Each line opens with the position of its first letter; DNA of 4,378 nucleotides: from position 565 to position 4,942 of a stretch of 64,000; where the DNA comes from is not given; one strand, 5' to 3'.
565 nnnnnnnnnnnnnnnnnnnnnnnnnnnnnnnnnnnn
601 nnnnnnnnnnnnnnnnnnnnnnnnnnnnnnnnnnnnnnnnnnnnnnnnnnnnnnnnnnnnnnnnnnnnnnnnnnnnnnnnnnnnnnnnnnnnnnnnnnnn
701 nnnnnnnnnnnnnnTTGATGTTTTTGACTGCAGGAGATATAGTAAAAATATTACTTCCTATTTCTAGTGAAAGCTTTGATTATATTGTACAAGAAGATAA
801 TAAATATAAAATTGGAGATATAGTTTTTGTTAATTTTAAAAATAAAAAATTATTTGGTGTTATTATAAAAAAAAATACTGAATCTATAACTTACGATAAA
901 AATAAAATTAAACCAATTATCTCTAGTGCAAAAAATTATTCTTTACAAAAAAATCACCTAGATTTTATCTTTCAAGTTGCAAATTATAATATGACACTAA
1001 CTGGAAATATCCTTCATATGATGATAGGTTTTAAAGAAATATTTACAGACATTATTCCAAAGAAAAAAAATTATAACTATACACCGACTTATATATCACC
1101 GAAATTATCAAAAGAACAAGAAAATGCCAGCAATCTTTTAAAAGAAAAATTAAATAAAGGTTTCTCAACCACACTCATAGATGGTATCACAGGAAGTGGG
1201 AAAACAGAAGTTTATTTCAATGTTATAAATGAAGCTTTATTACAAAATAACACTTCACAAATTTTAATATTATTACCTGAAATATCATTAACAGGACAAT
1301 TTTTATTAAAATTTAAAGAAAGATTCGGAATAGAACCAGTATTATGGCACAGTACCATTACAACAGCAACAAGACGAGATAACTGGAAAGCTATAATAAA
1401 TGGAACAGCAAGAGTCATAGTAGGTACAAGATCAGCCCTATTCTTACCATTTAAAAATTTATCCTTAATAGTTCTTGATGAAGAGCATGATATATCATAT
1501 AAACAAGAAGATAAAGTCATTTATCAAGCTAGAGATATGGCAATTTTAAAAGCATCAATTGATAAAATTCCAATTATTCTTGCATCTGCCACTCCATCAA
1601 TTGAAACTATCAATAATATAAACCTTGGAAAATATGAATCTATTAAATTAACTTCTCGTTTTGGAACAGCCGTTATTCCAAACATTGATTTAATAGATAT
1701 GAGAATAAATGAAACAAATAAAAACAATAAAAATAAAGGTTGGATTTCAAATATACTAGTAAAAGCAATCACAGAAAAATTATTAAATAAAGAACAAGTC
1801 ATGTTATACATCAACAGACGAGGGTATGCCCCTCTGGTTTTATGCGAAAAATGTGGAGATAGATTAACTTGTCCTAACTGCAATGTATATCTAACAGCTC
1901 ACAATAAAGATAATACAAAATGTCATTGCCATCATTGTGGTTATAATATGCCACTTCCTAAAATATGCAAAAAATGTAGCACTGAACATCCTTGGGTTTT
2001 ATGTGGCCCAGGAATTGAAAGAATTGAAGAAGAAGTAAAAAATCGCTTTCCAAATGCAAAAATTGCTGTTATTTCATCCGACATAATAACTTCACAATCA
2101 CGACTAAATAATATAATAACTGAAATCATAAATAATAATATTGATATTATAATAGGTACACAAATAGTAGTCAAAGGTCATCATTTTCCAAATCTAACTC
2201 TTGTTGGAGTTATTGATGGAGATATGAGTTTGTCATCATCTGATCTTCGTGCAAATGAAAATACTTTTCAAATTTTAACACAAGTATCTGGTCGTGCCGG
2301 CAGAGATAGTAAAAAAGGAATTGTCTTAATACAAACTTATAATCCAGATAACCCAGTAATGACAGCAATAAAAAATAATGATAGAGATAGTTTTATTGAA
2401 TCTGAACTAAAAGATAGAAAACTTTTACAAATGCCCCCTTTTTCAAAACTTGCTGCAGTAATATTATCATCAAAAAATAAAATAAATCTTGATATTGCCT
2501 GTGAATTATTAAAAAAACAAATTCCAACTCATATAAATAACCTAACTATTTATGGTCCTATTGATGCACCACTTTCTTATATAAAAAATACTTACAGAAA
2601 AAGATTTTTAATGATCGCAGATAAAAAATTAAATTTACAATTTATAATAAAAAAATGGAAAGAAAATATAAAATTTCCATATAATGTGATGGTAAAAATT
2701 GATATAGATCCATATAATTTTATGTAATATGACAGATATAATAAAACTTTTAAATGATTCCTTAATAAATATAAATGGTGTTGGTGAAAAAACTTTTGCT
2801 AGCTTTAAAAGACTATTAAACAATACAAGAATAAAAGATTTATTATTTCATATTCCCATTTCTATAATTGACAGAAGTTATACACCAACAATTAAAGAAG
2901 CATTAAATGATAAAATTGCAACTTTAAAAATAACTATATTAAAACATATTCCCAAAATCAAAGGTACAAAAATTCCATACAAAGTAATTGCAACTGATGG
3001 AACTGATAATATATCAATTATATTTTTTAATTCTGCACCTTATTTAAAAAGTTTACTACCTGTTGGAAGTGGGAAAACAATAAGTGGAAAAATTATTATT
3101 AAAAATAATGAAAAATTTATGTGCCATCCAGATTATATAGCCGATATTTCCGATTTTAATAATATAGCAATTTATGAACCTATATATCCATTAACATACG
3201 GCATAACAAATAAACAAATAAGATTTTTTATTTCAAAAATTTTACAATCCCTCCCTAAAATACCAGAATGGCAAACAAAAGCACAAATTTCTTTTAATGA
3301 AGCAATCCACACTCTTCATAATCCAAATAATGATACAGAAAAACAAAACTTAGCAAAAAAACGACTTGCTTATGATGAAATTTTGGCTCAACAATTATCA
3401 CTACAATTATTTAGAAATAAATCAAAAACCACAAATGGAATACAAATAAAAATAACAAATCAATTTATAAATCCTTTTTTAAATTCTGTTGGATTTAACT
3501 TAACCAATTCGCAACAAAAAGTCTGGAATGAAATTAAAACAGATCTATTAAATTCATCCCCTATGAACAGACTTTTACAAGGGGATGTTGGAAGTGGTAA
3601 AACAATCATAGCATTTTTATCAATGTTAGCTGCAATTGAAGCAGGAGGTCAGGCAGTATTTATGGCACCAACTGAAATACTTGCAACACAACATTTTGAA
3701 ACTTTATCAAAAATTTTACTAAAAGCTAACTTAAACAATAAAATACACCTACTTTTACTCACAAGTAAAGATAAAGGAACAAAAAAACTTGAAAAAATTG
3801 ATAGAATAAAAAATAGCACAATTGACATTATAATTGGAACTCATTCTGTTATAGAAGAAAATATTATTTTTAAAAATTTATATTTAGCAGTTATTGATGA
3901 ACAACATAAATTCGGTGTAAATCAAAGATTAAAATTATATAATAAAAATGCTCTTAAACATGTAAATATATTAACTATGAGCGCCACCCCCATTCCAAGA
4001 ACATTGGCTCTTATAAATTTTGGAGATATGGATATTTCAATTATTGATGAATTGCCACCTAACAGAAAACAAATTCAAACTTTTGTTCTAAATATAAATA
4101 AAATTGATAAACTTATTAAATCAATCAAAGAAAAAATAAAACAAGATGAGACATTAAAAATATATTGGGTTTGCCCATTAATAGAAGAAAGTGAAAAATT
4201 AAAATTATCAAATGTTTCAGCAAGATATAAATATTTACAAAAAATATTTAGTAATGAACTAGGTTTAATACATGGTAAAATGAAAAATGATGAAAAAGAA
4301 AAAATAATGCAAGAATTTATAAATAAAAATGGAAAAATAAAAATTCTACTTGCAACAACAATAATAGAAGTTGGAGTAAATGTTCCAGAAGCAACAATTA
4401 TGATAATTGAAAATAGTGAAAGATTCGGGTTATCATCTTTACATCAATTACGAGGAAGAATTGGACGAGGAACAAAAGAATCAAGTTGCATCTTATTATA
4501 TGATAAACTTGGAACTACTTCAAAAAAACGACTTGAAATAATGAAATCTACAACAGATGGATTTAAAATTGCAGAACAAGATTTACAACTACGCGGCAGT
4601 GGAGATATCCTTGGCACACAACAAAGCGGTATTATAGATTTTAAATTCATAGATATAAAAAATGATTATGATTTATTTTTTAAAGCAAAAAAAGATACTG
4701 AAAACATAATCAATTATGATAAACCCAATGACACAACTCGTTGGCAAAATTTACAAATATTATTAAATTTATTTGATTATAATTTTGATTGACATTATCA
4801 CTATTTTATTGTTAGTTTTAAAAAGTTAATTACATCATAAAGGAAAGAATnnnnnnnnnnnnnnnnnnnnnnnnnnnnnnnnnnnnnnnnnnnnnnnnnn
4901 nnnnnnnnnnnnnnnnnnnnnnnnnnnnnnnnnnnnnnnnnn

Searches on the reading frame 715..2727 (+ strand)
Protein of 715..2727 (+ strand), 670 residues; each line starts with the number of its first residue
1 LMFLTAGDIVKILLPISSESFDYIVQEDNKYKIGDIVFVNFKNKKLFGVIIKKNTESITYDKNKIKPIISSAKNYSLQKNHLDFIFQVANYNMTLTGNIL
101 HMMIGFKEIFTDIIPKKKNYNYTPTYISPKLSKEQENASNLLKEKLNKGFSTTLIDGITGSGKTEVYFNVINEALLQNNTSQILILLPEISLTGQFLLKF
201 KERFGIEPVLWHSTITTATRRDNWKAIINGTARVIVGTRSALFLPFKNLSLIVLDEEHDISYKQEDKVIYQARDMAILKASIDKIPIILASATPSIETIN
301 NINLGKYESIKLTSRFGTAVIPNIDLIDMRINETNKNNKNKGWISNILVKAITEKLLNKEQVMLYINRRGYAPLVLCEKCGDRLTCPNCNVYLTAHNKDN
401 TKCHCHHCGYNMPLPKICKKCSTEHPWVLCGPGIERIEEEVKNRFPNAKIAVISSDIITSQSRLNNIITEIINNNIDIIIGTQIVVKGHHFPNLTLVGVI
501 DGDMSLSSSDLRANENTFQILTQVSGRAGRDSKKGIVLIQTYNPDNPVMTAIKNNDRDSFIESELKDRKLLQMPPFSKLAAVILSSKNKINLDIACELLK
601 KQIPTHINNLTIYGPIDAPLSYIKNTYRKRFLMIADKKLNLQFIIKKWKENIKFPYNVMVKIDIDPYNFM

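Call 26: search_protein_families(library=ncbifam, proteins=[window:715-2727:+], max_evalue=0.00001)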
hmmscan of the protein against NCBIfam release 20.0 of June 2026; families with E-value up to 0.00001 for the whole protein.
window:715-2727:+ (670 aa): 26 families (the best 25 are shown)
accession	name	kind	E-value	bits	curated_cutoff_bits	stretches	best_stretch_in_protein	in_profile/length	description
NF004070.0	PRK05580.2-2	equivalog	3.3e-243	809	921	2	121-670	187-729/729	primosomal protein N'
NF004072.0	PRK05580.2-4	equivalog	1.8e-207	690.7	1030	1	9-669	3-647/648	primosomal protein N'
NF004071.0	PRK05580.2-3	equivalog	7.4e-204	678.8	1105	2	123-670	194-735/735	primosomal protein N'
TIGR00595.1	priA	equivalog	3.7e-177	589.9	230.35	1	154-667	1-509/509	replication restart helicase PriA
NF004066.1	PRK05580.1-3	equivalog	4.2e-177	590.9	813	2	125-668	247-787/788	primosomal protein N'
NF004067.0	PRK05580.1-4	equivalog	2.5e-170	568.3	763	1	121-669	195-736/737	primosomal protein N'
NF004065.0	PRK05580.1-1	equivalog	1.4e-153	512.8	858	1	126-667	193-729/731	primosomal protein N'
NF004068.0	PRK05580.1-5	equivalog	2.9e-128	429.2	1249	1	122-670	250-795/795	primosomal protein N'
NF004069.0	PRK05580.2-1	equivalog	6.4e-126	421.2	767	1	26-669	19-611/612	primosomal protein N'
NF011453.0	PRK14873.1-3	equivalog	7.1e-42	143.4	812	1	10-667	20-650/653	primosome assembly protein PriA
NF011455.0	PRK14873.1-5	equivalog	4.6e-35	121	969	1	179-607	188-604/675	primosomal protein N'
NF011452.0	PRK14873.1-2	equivalog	3.6e-30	104.8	980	1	213-586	261-618/708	primosomal protein N'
NF011454.0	PRK14873.1-4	equivalog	1.5e-29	102.9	951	1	214-620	207-592/651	primosomal protein N'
TIGR00580.2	mfd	equivalog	2.2e-21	76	800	1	134-302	437-609/907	transcription-repair coupling factor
TIGR00643.1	recG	equivalog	4.1e-14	52.2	659.4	1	132-294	237-396/629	ATP-dependent DNA helicase RecG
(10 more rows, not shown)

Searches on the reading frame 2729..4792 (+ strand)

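Call 26: search_protein_families(library=ncbifam, proteins=[window:2729-4792:+], max_evalue=0.00001)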
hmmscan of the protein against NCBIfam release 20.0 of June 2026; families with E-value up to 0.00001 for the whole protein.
window:2729-4792:+ (687 aa): 27 families (the best 25 are shown)
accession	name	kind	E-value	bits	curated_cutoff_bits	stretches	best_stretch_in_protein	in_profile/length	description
NF008164.0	PRK10917.1-2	equivalog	9.7e-238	791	785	1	4-683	7-693/704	ATP-dependent DNA helicase RecG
NF008165.0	PRK10917.1-3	equivalog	5.2e-210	699.5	711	1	8-678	6-677/692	ATP-dependent DNA helicase RecG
NF008168.0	PRK10917.2-2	equivalog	4.5e-207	690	718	1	7-675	108-777/795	ATP-dependent DNA helicase RecG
TIGR00643.1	recG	equivalog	1.8e-195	651.4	659.4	1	33-656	4-628/629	ATP-dependent DNA helicase RecG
NF008163.0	PRK10917.1-1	equivalog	1.2e-186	622.1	796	1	9-663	8-670/692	ATP-dependent DNA helicase RecG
NF008170.0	PRK10917.2-4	equivalog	3.4e-176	587.6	975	1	8-679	129-812/826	ATP-dependent DNA helicase RecG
NF008166.0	PRK10917.1-4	equivalog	1.5e-167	558.8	864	1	30-663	30-683/705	ATP-dependent DNA helicase RecG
NF008167.0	PRK10917.2-1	equivalog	2.9e-135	452.2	995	1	17-666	11-718/744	ATP-dependent DNA helicase RecG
TIGR00580.2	mfd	equivalog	1e-106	358.4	800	1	229-637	405-801/907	transcription-repair coupling factor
NF008169.0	PRK10917.2-3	equivalog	4.7e-104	349.1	555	1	22-659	7-605/610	ATP-dependent DNA helicase RecG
NF007966.0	PRK10689.1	equivalog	1.2e-69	235.2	1329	1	232-636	575-967/1148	transcription-repair coupling factor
NF004066.1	PRK05580.1-3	equivalog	3.7e-12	45.4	813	1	184-400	185-384/788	primosomal protein N'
NF010337.0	PRK13766.1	equivalog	6.7e-12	44.3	610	1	287-397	39-146/781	Hef nuclease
TIGR00595.1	priA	equivalog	2.4e-11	42.9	230.35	1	282-405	1-116/509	replication restart helicase PriA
NF004069.0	PRK05580.2-1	equivalog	2.6e-11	42.7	767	1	251-398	105-237/612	primosomal protein N'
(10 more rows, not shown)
